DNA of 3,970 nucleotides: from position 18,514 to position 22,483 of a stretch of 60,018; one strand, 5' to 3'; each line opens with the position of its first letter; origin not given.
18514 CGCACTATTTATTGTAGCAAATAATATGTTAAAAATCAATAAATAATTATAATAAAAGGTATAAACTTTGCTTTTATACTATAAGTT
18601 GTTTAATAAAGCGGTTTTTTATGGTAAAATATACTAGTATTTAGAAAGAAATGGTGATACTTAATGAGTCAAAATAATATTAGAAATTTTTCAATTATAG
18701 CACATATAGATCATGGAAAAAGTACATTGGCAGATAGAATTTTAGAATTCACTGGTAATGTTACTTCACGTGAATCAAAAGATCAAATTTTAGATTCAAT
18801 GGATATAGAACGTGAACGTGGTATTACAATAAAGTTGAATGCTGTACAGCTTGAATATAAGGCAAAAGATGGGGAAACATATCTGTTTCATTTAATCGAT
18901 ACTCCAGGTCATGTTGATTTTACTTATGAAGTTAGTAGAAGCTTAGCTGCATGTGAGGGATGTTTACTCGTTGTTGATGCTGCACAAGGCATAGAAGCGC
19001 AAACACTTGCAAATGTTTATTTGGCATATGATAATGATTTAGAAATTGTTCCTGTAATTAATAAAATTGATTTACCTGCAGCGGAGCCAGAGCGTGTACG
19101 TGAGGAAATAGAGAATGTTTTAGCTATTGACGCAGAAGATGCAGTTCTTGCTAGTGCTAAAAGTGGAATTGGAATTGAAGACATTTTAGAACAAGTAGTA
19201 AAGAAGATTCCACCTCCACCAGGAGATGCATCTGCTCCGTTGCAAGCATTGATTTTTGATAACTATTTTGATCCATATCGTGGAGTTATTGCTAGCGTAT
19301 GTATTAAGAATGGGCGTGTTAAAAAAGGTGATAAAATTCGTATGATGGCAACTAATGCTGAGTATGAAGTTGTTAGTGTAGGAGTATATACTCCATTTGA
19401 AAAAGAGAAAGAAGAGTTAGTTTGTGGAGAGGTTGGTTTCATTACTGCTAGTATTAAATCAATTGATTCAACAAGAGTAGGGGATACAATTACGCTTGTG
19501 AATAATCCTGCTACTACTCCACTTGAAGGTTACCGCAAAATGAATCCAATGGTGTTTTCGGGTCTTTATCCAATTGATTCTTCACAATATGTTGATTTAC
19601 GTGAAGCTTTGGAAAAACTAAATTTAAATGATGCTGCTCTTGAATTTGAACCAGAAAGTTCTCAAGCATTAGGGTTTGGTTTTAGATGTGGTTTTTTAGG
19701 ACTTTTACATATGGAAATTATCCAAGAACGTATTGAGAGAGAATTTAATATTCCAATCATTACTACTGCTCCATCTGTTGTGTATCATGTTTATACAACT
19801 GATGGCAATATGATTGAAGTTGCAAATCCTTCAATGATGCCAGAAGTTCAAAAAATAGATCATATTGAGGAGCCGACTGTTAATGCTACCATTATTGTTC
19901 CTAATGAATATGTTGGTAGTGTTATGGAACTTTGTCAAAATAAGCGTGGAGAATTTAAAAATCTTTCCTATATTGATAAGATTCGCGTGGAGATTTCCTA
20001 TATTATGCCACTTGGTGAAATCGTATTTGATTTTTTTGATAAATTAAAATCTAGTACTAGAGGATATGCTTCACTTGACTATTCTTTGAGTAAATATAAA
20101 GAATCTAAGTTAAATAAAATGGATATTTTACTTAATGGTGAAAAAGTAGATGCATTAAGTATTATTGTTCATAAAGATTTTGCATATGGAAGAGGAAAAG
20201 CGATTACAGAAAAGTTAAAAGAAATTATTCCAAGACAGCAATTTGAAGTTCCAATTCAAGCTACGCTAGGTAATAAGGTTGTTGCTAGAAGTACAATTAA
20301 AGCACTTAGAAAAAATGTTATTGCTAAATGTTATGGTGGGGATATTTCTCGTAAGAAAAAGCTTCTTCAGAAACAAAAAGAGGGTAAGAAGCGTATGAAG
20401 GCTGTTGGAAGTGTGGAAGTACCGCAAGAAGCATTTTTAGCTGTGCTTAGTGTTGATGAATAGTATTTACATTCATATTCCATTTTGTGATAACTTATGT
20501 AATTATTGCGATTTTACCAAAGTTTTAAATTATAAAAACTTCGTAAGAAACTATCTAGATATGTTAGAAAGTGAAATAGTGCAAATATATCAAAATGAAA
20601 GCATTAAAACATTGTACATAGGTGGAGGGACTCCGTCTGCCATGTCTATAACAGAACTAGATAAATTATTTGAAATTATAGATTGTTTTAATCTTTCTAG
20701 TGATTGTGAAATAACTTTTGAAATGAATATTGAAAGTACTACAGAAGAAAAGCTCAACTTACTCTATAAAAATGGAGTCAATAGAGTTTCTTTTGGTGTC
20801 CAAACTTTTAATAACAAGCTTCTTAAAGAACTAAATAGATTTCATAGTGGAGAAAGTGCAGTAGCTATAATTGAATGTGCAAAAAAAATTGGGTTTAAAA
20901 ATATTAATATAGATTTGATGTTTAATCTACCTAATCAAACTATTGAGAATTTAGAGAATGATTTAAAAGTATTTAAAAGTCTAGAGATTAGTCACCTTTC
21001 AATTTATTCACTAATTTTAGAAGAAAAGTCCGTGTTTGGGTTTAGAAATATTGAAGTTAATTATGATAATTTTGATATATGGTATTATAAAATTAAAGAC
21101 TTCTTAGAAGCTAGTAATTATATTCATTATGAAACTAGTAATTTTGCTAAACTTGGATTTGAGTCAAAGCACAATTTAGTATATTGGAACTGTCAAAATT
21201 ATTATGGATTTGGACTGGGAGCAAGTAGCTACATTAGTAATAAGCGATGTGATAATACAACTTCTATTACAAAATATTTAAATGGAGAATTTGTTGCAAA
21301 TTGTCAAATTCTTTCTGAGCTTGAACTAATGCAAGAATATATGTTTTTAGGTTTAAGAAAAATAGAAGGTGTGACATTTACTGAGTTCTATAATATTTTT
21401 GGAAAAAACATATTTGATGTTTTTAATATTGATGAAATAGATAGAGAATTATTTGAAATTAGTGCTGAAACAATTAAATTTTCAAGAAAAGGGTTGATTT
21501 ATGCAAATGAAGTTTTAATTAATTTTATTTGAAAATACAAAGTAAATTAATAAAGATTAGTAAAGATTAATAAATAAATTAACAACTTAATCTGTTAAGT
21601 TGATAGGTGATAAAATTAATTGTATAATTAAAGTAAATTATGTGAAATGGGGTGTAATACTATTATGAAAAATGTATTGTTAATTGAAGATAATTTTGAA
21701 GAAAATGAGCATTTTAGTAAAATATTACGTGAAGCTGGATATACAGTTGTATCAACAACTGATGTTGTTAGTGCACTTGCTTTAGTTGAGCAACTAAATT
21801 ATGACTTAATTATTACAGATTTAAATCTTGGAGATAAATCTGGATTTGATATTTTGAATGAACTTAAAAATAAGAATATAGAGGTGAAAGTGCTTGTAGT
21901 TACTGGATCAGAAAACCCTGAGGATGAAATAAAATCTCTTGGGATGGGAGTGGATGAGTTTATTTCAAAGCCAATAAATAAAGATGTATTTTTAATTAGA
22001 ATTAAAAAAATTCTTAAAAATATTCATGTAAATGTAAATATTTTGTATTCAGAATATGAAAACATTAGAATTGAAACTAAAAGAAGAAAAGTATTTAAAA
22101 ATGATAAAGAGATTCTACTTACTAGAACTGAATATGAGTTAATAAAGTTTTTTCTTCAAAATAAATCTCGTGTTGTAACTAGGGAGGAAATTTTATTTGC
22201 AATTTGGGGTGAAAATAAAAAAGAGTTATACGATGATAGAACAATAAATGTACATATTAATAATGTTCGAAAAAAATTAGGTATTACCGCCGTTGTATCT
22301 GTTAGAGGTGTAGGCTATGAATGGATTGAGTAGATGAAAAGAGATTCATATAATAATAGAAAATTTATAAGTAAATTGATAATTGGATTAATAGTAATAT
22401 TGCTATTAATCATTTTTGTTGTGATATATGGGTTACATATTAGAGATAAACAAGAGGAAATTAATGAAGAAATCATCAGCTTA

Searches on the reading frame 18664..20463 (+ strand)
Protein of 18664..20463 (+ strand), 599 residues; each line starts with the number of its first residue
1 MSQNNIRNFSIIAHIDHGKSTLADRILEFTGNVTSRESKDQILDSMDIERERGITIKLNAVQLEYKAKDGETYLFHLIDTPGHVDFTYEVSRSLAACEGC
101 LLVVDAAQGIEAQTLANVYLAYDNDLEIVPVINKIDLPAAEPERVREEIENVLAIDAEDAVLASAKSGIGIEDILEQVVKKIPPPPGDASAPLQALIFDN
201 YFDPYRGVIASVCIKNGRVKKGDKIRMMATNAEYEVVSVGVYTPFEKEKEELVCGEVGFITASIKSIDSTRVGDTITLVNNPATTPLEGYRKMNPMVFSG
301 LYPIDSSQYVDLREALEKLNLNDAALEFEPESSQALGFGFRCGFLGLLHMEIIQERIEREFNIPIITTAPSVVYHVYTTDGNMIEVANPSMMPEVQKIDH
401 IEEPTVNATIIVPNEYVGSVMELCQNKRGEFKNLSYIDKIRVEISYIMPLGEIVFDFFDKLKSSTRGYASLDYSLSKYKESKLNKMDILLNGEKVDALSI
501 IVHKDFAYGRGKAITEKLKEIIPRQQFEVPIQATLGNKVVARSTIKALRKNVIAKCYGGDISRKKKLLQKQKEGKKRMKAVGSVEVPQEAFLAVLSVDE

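Call 21: search_protein_families(library=pfam, proteins=[window:18664-20463:+], max_evalue=0.00001)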
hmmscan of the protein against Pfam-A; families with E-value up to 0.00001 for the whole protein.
window:18664-20463:+ (599 aa): 4 families
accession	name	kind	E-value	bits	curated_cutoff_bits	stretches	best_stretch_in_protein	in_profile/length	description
PF00009.33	GTP_EFTU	-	1.4e-56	191.5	26.5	1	5-184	2-188/188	Elongation factor Tu GTP binding domain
PF06421.17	LepA_C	-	2.8e-50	169.4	29.7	1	490-596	1-107/107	GTP-binding protein LepA C-terminus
PF00679.30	EFG_C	-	2e-22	79.5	27.9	1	401-488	2-88/89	Elongation factor G C-terminus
PF03144.31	GTP_EFTU_D2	-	7.4e-12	46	30.3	1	207-277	1-73/73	Elongation factor Tu domain 2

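Call 47: find_related_loci(query=window:18664-20463:+, collection=genome_contigs, flank=1000)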
Query window:18664-20463:+ (599 aa) in genome_contigs; peptide patterns used: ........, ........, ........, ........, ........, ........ (x = any residue, [..] = any of these).
600 stretches matched a pattern (row limit reached: there are more); 597 encode a relative of the query (tblastn E <= 1e-3); the best 80 are kept; 80 distinct loci.
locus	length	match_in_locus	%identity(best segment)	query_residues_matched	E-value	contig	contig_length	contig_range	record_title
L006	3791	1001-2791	75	3-599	0e+0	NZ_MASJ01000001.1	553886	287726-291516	Caryophanon tenue strain DSM 14152 DSM_14152_R1_001_contig_1, whole genome shotgun sequence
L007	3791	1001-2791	74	3-599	0e+0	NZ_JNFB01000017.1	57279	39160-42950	Listeria newyorkensis strain FSL M6-0635 contig000017, whole genome shotgun sequence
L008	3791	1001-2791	73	3-599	0e+0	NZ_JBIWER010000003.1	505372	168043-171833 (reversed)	Psychrobacillus sp. NPDC096623 NPDC096623_227_H11.ctg-0003, whole genome shotgun sequence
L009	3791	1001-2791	74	3-599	0e+0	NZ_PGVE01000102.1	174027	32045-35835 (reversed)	Neobacillus cucumis strain V32-6 contig_8, whole genome shotgun sequence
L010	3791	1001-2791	73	3-599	0e+0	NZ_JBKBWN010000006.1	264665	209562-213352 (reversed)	MAG: Anaerobacillus sp. isolate 21H_022.bin.42 NODE_30_length_264665_cov_3.228949, whole genome shotgun sequence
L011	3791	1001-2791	73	3-599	0e+0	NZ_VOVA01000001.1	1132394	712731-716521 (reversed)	Bacillus cereus strain ACH27 1, whole genome shotgun sequence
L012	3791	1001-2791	74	3-599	0e+0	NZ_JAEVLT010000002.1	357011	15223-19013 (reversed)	Bacillus sp. EB600 ENGS202_contig_2, whole genome shotgun sequence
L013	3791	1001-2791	73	3-599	0e+0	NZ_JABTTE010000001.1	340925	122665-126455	Calidifontibacillus erzurumensis strain P2 P2-assembly-2020_contig_1, whole genome shotgun sequence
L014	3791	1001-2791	70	3-599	0e+0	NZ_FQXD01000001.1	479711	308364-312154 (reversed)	Virgibacillus chiguensis strain CGMCC 1.6496, whole genome shotgun sequence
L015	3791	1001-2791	72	3-599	0e+0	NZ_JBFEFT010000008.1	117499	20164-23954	Bacillus sp. 179-C3.3 HS NODE_8_length_117499_cov_6.739120, whole genome shotgun sequence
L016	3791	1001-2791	74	3-599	0e+0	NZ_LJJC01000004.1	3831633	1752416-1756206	Heyndrickxia shackletonii strain LMG 18435 super11, whole genome shotgun sequence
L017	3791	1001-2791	70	3-599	0e+0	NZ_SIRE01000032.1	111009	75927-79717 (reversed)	Paenibacillus thalictri strain N2SHLJ1 Scaffold31_1, whole genome shotgun sequence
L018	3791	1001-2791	70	3-599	0e+0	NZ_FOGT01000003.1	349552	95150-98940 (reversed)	Salipaludibacillus aurantiacus strain S9, whole genome shotgun sequence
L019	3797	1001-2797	70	1-599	0e+0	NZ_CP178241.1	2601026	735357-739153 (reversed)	Staphylococcus simulans strain PFJB-50N chromosome, complete genome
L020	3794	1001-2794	70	2-599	0e+0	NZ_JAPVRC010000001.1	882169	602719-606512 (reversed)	Halobacillus campisalis strain ASL-17 NODE_1_length_882169_cov_19.605858, whole genome shotgun sequence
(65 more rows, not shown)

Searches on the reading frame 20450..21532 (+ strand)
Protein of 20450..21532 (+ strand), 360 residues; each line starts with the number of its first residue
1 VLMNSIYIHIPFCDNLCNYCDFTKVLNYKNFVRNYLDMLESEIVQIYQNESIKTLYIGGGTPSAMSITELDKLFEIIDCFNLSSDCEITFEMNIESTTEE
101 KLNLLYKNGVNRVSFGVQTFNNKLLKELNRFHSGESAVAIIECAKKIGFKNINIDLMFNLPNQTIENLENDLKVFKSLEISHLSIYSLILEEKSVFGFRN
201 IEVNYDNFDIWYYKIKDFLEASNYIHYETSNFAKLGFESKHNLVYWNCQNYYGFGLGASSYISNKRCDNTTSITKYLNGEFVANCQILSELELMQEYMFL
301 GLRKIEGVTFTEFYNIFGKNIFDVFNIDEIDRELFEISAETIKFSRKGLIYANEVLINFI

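Call 21: search_protein_families(library=pfam, proteins=[window:20450-21532:+], max_evalue=0.00001)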
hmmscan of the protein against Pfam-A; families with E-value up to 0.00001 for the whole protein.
window:20450-21532:+ (360 aa): 1 family
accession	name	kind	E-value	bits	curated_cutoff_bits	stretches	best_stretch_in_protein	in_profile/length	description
PF04055.27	Radical_SAM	-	5.8e-24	85.6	29.5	1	7-173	1-164/166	Radical SAM superfamily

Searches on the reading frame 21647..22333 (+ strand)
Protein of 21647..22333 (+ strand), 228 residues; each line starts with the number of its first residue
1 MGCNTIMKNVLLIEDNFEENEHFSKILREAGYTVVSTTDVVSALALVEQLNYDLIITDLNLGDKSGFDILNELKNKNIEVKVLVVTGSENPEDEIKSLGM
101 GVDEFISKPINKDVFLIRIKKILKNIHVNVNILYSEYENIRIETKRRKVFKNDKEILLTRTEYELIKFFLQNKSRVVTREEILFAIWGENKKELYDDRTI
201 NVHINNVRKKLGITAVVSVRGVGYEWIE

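Call 21: search_protein_families(library=pfam, proteins=[window:21647-22333:+], max_evalue=0.00001)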
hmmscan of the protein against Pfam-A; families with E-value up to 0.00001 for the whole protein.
window:21647-22333:+ (228 aa): 2 families
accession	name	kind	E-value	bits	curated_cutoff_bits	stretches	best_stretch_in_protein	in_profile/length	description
PF00072.30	Response_reg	-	3.5e-23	82.3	30.2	1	10-119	1-110/111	Response regulator receiver domain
PF00486.34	Trans_reg_C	-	5.7e-19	68.4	26.2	1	154-224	2-75/77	Transcriptional regulatory protein, C terminal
